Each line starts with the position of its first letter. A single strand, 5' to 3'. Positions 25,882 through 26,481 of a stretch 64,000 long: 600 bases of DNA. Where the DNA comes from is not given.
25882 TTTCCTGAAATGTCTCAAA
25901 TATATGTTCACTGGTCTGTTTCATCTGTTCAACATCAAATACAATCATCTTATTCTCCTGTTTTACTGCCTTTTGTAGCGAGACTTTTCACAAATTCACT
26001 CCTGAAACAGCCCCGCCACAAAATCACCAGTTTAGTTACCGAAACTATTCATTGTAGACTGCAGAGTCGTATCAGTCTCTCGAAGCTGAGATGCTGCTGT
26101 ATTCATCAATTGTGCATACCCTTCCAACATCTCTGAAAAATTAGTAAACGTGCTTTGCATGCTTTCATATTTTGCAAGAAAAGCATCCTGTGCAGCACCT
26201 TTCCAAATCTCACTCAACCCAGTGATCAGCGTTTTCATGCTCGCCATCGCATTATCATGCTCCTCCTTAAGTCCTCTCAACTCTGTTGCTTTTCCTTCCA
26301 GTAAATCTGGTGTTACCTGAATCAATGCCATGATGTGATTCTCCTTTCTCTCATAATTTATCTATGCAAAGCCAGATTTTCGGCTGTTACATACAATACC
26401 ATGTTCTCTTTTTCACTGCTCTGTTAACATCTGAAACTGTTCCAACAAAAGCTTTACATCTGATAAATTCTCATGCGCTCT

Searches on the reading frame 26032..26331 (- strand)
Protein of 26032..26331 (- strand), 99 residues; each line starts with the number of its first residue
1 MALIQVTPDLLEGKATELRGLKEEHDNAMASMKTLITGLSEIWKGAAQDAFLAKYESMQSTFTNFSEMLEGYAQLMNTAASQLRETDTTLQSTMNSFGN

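Call 16: search_protein_families(library=pfam, proteins=[window:26032-26331:-], max_evalue=1)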
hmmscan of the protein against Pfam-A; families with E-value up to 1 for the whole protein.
window:26032-26331:- (99 aa): 10 families
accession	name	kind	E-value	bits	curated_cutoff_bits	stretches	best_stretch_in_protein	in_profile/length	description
PF06013.18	WXG100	-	1.2e-14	54.7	27.3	1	4-88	2-86/86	Proteins of 100 residues with WXG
PF00823.25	PPE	-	1.7e-05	25.3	26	1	14-82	26-95/165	PPE family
PF21725.3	T7SS_signal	-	0.0038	17.6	27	1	3-76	68-145/241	Putative T7SS secretion signal domain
PF16888.10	YwqH-like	-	0.019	15.7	33.7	1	40-96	57-113/123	YwqH-like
PF05130.17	FlgN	-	0.021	15.7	30.5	1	16-93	51-132/147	FlgN protein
PF25135.1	DUF7822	-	0.042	14.2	27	1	40-95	41-92/140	Domain of unknown function (DUF7822)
PF10824.14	T7SS_ESX_EspC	-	0.05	14.5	23.5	1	4-93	5-97/100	Excreted virulence factor EspC, type VII ESX diderm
PF18879.6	EspA_EspE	-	0.072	13.9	27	1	41-91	33-83/84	EspA/EspE family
PF00934.25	PE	-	0.11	13.3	22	1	5-88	2-89/91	PE family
PF04399.18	Glutaredoxin2_C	-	0.12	12.7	32.8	1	38-93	25-77/130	Glutaredoxin 2, C terminal domain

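Call 61: search_protein_families(library=ncbifam, proteins=[window:26032-26331:-], max_evalue=0.001)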
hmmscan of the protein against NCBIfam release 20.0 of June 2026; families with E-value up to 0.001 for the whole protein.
window:26032-26331:- (99 aa): 2 families
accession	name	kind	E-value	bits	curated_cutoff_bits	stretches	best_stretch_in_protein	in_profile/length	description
TIGR03930.1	WXG100_ESAT6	subfamily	3.1e-15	56.1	44.85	1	4-90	2-88/90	WXG100 family type VII secretion target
NF035934.1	ESAT6_2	subfamily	7.7e-11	42.1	100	1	4-97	3-96/96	pore-forming ESAT-6 family protein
